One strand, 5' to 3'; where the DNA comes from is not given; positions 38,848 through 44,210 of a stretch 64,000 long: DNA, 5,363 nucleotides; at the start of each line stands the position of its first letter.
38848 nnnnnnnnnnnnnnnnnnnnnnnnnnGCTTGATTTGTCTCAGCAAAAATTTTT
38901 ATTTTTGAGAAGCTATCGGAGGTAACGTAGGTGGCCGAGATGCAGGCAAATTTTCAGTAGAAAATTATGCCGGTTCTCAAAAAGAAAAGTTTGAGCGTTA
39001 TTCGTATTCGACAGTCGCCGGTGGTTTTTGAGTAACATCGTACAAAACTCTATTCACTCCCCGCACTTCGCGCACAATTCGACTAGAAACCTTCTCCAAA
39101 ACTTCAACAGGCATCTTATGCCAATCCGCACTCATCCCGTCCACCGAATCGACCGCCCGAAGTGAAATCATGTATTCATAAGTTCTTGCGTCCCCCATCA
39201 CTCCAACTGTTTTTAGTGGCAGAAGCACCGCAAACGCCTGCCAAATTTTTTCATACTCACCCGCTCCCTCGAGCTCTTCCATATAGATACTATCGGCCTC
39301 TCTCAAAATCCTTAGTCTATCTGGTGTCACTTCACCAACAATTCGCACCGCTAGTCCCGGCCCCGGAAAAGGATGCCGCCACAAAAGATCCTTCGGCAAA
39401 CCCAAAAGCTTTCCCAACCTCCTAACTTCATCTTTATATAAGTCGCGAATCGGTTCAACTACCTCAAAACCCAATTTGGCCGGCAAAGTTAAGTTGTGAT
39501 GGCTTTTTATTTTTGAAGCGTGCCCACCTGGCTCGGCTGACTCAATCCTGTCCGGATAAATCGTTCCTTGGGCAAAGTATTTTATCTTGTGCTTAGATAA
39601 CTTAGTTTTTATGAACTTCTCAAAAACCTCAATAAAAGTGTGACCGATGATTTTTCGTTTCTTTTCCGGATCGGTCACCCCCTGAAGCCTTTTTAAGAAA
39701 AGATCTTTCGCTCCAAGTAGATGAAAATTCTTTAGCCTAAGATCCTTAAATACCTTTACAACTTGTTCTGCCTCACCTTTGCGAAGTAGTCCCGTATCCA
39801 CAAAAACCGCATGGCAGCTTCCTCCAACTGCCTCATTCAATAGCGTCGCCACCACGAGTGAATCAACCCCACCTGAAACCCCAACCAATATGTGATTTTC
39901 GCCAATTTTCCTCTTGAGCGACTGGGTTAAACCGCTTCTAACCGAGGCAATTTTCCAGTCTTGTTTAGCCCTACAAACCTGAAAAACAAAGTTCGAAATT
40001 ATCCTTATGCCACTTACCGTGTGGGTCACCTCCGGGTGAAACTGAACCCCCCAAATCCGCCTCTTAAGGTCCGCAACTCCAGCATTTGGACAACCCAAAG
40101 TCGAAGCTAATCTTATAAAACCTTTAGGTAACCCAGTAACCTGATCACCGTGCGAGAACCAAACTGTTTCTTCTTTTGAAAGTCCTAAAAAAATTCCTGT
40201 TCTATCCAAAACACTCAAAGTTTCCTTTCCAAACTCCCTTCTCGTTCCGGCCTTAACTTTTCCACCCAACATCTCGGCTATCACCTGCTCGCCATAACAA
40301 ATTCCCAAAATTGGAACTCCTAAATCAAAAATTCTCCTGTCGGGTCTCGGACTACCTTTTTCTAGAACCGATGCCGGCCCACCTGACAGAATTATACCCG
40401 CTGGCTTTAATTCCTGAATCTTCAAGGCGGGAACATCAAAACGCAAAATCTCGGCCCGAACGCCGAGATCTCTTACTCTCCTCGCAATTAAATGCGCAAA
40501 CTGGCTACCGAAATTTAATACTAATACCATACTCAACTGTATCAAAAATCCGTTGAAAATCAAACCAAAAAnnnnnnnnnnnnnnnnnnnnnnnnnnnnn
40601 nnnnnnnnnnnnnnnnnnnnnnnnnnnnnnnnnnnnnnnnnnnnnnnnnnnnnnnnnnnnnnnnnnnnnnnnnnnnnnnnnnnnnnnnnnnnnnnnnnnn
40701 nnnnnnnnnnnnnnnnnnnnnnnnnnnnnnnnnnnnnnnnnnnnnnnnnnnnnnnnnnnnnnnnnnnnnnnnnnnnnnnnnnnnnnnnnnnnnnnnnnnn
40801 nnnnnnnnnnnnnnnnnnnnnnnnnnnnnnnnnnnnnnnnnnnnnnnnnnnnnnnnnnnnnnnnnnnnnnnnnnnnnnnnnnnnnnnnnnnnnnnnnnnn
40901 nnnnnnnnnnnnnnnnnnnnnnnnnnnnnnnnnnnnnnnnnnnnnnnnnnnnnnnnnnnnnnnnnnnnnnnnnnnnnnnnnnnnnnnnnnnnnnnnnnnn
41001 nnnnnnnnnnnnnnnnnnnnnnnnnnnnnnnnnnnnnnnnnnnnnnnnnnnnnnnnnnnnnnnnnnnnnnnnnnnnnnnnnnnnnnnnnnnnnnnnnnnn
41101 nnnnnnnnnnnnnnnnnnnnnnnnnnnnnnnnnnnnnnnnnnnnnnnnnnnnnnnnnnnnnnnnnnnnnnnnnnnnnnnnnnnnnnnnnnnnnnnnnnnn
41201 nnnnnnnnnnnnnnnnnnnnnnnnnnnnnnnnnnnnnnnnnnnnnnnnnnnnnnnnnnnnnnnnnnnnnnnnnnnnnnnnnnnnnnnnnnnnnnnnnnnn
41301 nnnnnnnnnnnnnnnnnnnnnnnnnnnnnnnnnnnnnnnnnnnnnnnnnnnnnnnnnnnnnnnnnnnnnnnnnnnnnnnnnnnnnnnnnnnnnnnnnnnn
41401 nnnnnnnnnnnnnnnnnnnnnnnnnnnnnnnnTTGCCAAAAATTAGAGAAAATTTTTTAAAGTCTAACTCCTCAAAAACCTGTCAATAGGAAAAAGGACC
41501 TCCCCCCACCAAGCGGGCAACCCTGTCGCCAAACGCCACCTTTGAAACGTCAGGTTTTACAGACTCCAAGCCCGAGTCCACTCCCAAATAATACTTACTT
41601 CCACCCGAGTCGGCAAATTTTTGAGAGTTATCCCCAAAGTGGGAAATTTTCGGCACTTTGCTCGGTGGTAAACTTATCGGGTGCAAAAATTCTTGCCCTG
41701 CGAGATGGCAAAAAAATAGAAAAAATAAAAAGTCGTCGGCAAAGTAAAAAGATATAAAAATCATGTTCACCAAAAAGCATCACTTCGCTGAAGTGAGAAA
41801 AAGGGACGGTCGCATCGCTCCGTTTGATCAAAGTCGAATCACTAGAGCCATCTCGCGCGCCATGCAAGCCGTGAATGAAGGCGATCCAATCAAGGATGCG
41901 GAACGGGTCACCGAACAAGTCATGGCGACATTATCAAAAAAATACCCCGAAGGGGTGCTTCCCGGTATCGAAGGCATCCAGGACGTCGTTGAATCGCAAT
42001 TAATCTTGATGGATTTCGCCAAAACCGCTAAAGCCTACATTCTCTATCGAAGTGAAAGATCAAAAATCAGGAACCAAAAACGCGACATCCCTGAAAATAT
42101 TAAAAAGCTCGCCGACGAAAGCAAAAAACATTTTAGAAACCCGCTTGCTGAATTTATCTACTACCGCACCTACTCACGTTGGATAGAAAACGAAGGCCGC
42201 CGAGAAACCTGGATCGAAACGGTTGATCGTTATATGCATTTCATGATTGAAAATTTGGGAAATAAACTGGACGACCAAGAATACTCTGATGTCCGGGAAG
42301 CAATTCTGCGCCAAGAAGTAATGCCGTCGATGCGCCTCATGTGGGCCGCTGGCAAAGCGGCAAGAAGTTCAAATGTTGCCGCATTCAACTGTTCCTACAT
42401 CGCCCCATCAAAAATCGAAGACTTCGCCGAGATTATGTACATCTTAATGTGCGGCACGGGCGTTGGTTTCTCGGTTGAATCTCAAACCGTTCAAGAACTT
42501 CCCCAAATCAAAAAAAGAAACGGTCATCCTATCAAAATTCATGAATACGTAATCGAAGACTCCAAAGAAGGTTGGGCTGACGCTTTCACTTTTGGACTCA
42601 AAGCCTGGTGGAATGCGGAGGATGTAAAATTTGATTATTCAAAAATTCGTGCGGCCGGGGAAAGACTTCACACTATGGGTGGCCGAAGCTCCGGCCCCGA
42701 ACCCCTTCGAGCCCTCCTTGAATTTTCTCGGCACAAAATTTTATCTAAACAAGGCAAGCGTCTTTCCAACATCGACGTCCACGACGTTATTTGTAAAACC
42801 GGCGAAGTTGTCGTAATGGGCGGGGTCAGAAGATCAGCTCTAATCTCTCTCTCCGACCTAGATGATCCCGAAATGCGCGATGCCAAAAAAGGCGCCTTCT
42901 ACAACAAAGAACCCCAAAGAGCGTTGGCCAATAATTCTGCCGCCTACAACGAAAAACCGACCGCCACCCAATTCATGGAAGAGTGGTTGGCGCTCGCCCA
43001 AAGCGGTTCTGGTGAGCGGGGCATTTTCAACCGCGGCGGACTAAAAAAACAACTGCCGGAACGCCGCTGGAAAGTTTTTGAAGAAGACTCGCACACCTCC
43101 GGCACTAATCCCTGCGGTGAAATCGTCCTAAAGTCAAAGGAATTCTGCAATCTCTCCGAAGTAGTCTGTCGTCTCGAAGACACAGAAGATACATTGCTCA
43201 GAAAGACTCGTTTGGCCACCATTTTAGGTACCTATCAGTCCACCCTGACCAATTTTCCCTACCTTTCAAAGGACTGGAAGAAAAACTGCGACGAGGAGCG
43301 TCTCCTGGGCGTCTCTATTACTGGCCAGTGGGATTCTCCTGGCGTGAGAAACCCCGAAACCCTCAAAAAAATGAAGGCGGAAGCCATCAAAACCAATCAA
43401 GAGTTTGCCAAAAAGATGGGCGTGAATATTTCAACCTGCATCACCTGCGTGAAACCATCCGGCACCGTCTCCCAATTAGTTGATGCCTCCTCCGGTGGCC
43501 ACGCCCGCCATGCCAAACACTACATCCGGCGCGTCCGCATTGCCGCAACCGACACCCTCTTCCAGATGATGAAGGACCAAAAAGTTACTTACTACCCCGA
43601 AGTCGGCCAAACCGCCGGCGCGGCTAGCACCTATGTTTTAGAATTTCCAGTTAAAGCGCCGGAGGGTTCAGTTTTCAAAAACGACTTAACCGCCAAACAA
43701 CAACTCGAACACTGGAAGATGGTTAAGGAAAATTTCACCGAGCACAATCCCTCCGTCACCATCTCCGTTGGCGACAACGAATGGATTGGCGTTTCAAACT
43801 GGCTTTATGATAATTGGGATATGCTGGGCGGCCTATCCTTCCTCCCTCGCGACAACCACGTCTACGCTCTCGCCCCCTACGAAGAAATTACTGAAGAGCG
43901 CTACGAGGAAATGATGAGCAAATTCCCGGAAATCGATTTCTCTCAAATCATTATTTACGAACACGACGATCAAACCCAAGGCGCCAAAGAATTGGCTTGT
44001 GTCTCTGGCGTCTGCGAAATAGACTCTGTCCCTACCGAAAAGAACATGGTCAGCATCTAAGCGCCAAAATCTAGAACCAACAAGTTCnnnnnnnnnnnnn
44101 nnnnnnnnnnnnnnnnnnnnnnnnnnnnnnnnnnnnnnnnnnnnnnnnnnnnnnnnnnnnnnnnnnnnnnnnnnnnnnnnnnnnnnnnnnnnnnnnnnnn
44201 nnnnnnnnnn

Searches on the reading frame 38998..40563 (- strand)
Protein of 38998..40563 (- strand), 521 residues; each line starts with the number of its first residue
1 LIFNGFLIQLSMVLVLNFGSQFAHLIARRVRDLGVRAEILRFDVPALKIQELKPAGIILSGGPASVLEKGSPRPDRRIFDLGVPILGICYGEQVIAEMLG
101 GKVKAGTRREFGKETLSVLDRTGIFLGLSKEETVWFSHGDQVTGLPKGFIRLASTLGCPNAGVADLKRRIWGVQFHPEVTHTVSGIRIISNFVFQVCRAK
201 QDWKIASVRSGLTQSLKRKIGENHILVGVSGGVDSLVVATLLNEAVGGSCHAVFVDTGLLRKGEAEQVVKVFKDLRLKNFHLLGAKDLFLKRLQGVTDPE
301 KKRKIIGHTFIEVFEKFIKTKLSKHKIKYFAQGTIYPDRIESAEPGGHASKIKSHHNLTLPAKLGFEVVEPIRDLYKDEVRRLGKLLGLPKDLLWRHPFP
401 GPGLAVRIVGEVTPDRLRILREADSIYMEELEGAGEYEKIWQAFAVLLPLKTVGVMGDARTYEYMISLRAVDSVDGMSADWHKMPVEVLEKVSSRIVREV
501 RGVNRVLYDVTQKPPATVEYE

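Call 9: search_protein_families(library=pfam, proteins=[window:38998-40563:-], max_evalue=0.001)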
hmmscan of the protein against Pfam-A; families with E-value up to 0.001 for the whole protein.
window:38998-40563:- (521 aa): 4 families
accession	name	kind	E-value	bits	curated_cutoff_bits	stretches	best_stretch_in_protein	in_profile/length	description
PF00117.34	GATase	-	1e-43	149.7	22.8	1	14-195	1-189/190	Glutamine amidotransferase class-I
PF00958.27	GMP_synt_C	-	4.2e-42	142.6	27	1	429-520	1-92/92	GMP synthase C terminal domain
PF02540.23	NAD_synthase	-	4.9e-09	36.1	21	1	211-278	8-75/242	NAD synthase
PF07722.19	Peptidase_C26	-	0.00035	20.8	20.5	0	78-178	101-219/219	Peptidase C26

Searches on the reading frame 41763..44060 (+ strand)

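Call 9: search_protein_families(library=pfam, proteins=[window:41763-44060:+], max_evalue=0.001)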
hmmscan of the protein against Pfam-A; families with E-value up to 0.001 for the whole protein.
window:41763-44060:+ (765 aa): 4 families
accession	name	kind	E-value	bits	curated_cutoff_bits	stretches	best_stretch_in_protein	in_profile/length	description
PF03477.21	ATP-cone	-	8.9e-21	74.7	25.8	1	11-100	3-87/88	ATP cone domain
PF17975.6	RNR_Alpha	-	7.6e-13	49.3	26.4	1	113-176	6-67/101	Ribonucleotide reductase alpha domain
PF02867.20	Ribonuc_red_lgC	-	6.1e-07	28.9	23.9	0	391-468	159-233/523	Ribonucleotide reductase, barrel domain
PF21995.1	RNR-II_ins_dom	-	1.2e-05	26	27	1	260-319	35-100/107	B12-dependent ribonucleotide reductase, insertion domain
